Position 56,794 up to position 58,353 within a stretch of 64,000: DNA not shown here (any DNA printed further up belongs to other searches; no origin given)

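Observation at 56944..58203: High-GC polysaccharide-deacetylase lipoprotein: candidate horizontal acquisition from an actinobacterial donor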

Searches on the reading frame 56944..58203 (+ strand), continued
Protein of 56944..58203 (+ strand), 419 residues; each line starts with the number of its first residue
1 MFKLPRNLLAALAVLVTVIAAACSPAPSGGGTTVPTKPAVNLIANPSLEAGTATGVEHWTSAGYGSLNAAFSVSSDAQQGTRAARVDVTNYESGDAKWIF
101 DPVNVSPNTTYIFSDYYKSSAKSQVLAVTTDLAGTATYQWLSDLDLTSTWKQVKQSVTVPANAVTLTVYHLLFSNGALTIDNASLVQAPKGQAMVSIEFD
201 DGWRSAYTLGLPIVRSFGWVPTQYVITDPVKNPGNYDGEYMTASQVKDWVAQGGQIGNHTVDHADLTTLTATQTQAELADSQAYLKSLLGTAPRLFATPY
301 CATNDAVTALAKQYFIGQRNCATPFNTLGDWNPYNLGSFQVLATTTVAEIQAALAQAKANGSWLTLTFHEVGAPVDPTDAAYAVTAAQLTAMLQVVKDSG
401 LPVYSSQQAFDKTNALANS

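Call 20: search_solved_structures(query=window:56944-58203:+, max_evalue=0.001, show_alignments=2)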
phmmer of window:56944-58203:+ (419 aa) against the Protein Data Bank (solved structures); distinct sequences matched with E-value up to 0.001: 12.
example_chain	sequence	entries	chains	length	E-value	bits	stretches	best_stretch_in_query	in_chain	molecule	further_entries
6dq3_A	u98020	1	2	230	8.3e-06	28.1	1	192-312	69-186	Polysaccharide deacetylase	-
7bly_A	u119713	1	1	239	1e-05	27.7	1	251-308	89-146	Aspergillus niger contig An12c0130, genomic contig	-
5lfz_A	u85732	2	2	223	3.6e-05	26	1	245-303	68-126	ArCE4A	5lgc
2c71_A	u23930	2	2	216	5.5e-05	25.4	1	241-317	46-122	GLYCOSIDE HYDROLASE, FAMILY 11:CLOSTRIDIUM CELLULOSOME ENZYME, DOCKERIN TYPE I:POLYSACCHAR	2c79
7ax7_A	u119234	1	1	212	6.7e-05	25.1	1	192-307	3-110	Endo-1,4-beta-xylanase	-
2cc0_A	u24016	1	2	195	0.0001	24.5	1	232-316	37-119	ACETYL-XYLAN ESTERASE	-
2c1g_A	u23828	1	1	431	0.00016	23.9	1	183-308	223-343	PEPTIDOGLYCAN GLCNAC DEACETYLASE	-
6h8l_A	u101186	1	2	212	0.00022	23.4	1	249-310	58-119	Peptidoglycan-N-acetylmuramic acid deacetylase PdaC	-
2y8u_A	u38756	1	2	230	0.00027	23.1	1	195-311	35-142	CHITIN DEACETYLASE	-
6h8n_A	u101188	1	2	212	0.00042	22.5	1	250-310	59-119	Peptidoglycan-N-acetylmuramic acid deacetylase PdaC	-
2c1i_A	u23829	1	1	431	0.00065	21.8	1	189-308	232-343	PEPTIDOGLYCAN GLCNAC DEACETYLASE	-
8hfa_A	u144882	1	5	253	0.00067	21.8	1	247-331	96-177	NodB homology domain-containing protein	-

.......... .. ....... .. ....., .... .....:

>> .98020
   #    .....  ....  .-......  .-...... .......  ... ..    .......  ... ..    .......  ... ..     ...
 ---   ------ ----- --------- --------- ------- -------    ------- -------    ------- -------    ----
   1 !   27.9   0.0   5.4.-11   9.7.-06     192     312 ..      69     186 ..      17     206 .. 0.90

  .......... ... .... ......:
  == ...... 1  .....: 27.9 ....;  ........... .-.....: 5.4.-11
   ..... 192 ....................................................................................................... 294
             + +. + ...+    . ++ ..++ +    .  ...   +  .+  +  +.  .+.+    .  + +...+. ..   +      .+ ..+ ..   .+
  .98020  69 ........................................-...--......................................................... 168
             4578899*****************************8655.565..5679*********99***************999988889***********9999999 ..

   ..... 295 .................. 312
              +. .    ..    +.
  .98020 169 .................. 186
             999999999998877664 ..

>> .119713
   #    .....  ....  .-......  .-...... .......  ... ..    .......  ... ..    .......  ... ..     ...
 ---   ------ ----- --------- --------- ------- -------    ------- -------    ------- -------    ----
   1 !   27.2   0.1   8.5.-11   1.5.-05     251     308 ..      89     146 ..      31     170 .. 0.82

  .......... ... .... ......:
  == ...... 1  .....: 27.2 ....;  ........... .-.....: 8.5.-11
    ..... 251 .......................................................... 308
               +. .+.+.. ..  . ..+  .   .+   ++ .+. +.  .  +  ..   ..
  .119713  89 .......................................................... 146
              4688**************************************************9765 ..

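Call 21: find_encoding_contigs(protein=P0030, flank=10000, max_places=2)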
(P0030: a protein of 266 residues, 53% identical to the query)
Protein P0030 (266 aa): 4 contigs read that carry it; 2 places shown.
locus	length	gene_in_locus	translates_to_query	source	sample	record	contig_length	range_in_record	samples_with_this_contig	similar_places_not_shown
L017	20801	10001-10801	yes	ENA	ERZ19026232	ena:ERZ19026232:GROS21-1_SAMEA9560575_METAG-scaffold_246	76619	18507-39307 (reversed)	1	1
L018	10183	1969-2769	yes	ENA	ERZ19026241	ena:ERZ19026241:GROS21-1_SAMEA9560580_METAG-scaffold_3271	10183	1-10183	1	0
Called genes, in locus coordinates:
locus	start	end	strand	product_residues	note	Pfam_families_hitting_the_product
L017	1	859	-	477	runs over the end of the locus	PF00773:RNB, PF18614:RNase_II_C_S1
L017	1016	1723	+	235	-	PF00106:adh_short, PF08659:KR, PF13561:adh_short_C2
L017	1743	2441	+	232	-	PF12005:DUF3499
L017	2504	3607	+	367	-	-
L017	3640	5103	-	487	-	PF16655:PhoD_N, PF09423:PhoD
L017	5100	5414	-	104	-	PF02467:Whib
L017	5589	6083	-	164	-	PF04248:NTP_transf_9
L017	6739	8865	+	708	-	PF01522:Polysacc_deac_1, PF00535:Glycos_transf_2, PF13641:Glyco_tranf_2_3, PF03142:Chitin_synth_2 (weak), PF13506:Glyco_transf_21, PF01644:Chitin_synth_1 (faint), PF13632:Glyco_trans_2_3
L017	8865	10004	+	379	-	PF11258:DUF3048, PF17479:DUF3048_C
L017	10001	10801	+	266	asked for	PF01522:Polysacc_deac_1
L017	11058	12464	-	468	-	PF00144:Beta-lactamase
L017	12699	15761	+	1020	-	-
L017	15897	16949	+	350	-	PF01757:Acyl_transf_3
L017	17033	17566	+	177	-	PF04116:FA_hydroxylase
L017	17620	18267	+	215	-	PF13886:TM7S3_TM198 (weak)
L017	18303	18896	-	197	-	PF03729:DUF308 (weak)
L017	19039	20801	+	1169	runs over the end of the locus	PF04257:RecC_N, PF27451:RecC_4th, PF17946:RecC_C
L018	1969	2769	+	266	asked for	PF01522:Polysacc_deac_1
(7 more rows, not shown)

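Call 22: find_encoding_contigs(protein=P0034, flank=10000, max_places=3)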
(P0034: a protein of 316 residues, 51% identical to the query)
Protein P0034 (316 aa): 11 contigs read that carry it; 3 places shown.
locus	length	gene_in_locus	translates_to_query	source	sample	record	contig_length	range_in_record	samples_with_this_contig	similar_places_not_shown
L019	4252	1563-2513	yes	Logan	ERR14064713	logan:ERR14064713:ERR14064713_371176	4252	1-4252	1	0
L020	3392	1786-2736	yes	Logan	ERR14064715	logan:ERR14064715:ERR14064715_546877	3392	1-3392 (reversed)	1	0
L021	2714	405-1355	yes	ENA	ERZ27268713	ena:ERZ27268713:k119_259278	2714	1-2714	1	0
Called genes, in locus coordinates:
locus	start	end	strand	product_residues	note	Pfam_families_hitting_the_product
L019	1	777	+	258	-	?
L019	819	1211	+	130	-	-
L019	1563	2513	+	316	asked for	PF01522:Polysacc_deac_1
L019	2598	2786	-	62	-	PF08719:NADAR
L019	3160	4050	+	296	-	PF00487:FA_desaturase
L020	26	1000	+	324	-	PF00902:TatC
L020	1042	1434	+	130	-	-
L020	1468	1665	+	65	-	-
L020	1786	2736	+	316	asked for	PF01522:Polysacc_deac_1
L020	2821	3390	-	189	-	?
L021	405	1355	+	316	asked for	PF01522:Polysacc_deac_1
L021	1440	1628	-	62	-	PF08719:NADAR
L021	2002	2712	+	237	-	?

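Call 23: find_encoding_contigs(protein=P0026, flank=10000, max_places=2)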
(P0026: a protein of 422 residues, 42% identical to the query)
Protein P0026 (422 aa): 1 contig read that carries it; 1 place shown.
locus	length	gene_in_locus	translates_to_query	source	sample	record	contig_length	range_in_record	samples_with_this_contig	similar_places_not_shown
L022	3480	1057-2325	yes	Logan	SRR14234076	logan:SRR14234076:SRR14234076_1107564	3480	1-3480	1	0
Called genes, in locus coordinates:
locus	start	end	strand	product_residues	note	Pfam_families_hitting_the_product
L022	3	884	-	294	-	?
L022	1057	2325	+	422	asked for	PF02018:CBM_4_9, PF01522:Polysacc_deac_1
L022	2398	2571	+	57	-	-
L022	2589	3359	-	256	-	PF06966:DUF1295, PF02544:Steroid_dh, PF04191:PEMT (weak)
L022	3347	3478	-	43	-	?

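Call 25: list_cluster_members(proteins=[P0028, P0029, P0030, P0034, P0024, P0026, P0004, P0007, P0015, P0038])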
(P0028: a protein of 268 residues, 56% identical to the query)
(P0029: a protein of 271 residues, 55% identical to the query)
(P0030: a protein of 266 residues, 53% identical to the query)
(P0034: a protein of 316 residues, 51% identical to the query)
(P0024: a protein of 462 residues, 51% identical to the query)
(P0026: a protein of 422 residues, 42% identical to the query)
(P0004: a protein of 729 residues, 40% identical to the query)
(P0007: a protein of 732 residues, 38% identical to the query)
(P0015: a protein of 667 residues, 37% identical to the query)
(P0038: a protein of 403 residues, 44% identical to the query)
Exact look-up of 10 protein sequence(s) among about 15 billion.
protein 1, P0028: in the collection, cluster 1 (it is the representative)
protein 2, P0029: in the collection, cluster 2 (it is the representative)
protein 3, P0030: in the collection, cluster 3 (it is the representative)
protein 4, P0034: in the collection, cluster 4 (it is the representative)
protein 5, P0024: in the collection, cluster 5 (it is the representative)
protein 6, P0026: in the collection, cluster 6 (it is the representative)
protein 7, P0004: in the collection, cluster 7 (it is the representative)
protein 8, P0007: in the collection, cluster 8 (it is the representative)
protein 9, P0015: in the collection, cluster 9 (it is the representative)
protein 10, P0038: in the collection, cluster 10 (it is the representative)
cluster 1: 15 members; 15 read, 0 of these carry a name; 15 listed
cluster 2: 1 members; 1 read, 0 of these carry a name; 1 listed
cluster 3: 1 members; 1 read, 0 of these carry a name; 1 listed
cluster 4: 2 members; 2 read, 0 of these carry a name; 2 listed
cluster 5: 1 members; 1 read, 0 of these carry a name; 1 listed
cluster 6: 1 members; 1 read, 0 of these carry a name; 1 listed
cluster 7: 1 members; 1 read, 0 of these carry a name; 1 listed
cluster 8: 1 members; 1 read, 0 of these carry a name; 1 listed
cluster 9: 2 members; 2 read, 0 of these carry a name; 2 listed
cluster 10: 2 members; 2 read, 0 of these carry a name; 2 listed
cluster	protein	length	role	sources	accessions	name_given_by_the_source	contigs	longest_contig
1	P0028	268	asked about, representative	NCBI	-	-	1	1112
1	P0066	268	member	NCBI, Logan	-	-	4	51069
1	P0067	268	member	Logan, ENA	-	-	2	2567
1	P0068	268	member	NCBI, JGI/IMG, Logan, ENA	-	-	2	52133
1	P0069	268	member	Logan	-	-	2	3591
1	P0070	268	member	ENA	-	-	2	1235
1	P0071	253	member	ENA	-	-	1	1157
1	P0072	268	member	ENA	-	-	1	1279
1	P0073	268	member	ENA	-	-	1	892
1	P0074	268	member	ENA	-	-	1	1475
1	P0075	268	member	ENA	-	-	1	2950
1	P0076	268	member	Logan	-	-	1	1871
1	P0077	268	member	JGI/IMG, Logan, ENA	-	-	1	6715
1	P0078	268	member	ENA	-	-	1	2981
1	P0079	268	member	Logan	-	-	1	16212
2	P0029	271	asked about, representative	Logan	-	-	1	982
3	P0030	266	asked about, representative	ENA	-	-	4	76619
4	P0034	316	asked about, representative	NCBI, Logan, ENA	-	-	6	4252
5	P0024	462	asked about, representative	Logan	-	-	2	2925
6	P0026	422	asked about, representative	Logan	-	-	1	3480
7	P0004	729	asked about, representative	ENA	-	-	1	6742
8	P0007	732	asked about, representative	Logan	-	-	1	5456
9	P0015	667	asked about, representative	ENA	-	-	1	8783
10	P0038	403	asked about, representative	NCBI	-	-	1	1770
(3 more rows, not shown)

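Call 30: find_encoding_contigs(protein=P0068, flank=10000, max_places=2)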
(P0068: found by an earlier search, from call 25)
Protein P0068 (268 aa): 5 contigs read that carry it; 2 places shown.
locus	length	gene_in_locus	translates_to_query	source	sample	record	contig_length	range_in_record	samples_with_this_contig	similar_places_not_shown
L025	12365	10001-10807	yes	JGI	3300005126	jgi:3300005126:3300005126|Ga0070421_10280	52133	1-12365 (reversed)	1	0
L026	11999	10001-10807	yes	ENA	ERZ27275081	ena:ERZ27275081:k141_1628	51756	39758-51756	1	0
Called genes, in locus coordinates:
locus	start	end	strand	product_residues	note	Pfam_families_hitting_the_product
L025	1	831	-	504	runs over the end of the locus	PF00175:NAD_binding_1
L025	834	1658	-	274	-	PF02424:ApbE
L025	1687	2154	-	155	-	-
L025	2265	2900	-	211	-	PF09335:VTT_dom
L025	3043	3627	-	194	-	-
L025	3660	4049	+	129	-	PF18076:FGAR-AT_N (weak)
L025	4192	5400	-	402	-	-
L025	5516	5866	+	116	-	PF09966:DUF2200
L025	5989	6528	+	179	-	PF01575:MaoC_dehydratas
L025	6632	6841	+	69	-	-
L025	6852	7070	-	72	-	PF24717:DUF7672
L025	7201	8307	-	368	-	PF00722:Glyco_hydro_16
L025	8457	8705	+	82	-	-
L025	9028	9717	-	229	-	PF01177:Asp_Glu_race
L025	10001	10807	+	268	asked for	PF01522:Polysacc_deac_1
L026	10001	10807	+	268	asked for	PF01522:Polysacc_deac_1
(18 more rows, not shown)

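Call 35: find_related_loci(query=A1, collection=metagenome_contigs, flank=6000)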
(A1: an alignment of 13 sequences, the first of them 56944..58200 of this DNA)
Query A1 (419 aa) in metagenome_contigs; peptide patterns used: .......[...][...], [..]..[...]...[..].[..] (x = any residue, [..] = any of these).
68 stretches matched a pattern; 6 encode a relative of the query (tblastn E <= 1e-3); 6 distinct loci.
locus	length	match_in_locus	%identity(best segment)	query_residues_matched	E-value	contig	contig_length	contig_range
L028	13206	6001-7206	48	41-413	4e-116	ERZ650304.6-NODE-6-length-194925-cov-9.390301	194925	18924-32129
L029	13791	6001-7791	45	32-416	2e-99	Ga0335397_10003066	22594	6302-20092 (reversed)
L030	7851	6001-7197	41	39-416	3e-88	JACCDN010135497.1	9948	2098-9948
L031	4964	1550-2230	57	188-413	9e-82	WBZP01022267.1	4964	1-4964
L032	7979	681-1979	48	37-416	5e-61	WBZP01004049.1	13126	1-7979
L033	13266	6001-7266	47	41-410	7e-56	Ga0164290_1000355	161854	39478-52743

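Call 41: find_related_loci(query=A1, collection=viral_contigs, flank=6000)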
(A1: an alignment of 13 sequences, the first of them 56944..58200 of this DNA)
Query A1 (419 aa) in viral_contigs; peptide patterns used: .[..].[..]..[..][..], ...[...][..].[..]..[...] (x = any residue, [..] = any of these).
15 stretches matched a pattern; 1 encode a relative of the query (tblastn E <= 1e-3); 1 distinct loci.
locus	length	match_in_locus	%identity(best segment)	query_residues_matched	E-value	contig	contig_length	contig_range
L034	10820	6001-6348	24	83-203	4e-5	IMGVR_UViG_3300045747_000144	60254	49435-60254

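Call 56: predict_structure(alignment_id=A1)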
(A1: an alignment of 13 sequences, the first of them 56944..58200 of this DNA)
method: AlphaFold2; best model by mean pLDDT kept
length: 419 residues; sequences in the alignment: 13
mean_pLDDT: 76.9   pTM: 0.60
mean pLDDT of the five models: 76.9, 72.7, 72.6, 72.0, 71.8
residues with pLDDT >= 90: 184; 70-90: 117; 50-70: 29; < 50: 89
segments of 3 or more residues with pLDDT < 50: 1-82, 183-189
pLDDT, mean of each block of 10 residues (from residue 1): 35 32 30 28 38 39 37 38 58 57 74 76 86 86 85 82 82 72 46 91 97 98 98 93 98 97 95 97 98 95 90 95 83 92 92 82 94 92 97 94 96 85
secondary structure, 60 per line:
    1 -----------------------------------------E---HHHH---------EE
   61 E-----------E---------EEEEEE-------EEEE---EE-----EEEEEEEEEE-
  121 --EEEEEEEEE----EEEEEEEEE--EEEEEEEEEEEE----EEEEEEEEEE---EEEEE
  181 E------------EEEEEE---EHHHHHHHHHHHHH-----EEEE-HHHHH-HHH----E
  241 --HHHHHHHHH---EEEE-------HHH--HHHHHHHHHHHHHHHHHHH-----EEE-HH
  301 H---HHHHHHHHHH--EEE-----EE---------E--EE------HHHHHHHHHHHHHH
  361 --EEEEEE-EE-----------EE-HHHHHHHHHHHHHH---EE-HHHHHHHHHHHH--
elements in order: H46-49 E59-61 E83-88 E96-99 E110-119 E123-131 E136-144 E147-158 E163-172 E176-181 E194-199 H204-216 E222-225 H227-231 H243-251 E255-258 H271-289 E295-297 H305-314 E317-319 H347-360 E363-368 H386-399 H406-417

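Call 58: fold_search(model_id=the predicted structure, library=pdb)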
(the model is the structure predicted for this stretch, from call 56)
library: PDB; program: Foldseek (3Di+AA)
matches with E <= 10: 1825; with E <= 0.001: 196
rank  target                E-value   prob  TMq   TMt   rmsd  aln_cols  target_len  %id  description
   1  8qpg_TA               1.2e-15  1.00  0.44  0.45  17.6       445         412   15  Turret of Haloferax tailed virus 1 (released 2024-10-09)
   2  6hm9                  1.9e-10  1.00  0.38  0.57   5.1       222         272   18  Crystal structure of a BA3943 mutant,a CE4 family pseudoenzyme with restored enzymatic activity. (released 2019-10-09)
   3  6hpa                  4.9e-10  1.00  0.35  0.52   5.5       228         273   17  Crystal structure of a BA3943 mutant,a CE4 family pseudoenzyme (released 2019-10-09)
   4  7ax7                  5.9e-10  1.00  0.38  0.73   5.4       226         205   18  Crystal structure of the Xyl-CE4 domain of a multidomain xylanase from the hindgut metagenome of Trinervitermes trinervo (released 2020-11-18)
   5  7bkf                  7.9e-10  1.00  0.38  0.55   5.1       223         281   17  Crystal structure of WT BA3943, a CE4 family pseudoenzyme from Bacillus Anthracis (released 2021-05-19)
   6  6h8l_B                3.5e-09  1.00  0.38  0.72   5.2       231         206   17  Structure of peptidoglycan deacetylase PdaC from Bacillus subtilis (released 2019-11-13)
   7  7fbw                  3.7e-09  1.00  0.35  0.74   5.3       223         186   19  Acetylxylan esterase from Caldanaerobacter subterraneus subsp. tengcongensis (released 2021-10-27)
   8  6h8n_B                4.0e-09  1.00  0.36  0.68   4.4       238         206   15  Structure of peptidoglycan deacetylase PdaC from Bacillus subtilis - mutant D285S (released 2019-11-13)
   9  5lfz                  4.0e-09  1.00  0.34  0.66   6.3       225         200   19  T48 deacetylase (released 2017-08-02)
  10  6dq3_B                4.2e-09  1.00  0.28  0.51   1.4       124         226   27  Streptococcus pyogenes deacetylase PplD in complex with acetate (released 2019-05-01)
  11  2c1g                  4.2e-09  1.00  0.38  0.41  14.6       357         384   17  Structure of Streptococcus pneumoniae peptidoglycan deacetylase (SpPgdA) (released 2005-09-15)
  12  6dq3_A                5.4e-09  1.00  0.28  0.50   1.4       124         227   27  Streptococcus pyogenes deacetylase PplD in complex with acetate (released 2019-05-01)
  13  2c71                  6.1e-09  1.00  0.36  0.69   5.8       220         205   21  The structure of a family 4 acetyl xylan esterase from Clostridium thermocellum in complex with a magnesium ion. (released 2006-01-23)
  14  5o6y_A                6.4e-09  1.00  0.38  0.69   5.5       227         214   17  Crystal structure of the Bc1960 peptidoglycan N-acetylglucosamine deacetylase in complex with 4-naphthalen-1-yl-~{N}-o (released 2018-06-20)
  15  4hd5                  6.8e-09  1.00  0.33  0.43  17.9       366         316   14  Crystal Structure of BC0361, a polysaccharide deacetylase from Bacillus cereus (released 2012-10-10)
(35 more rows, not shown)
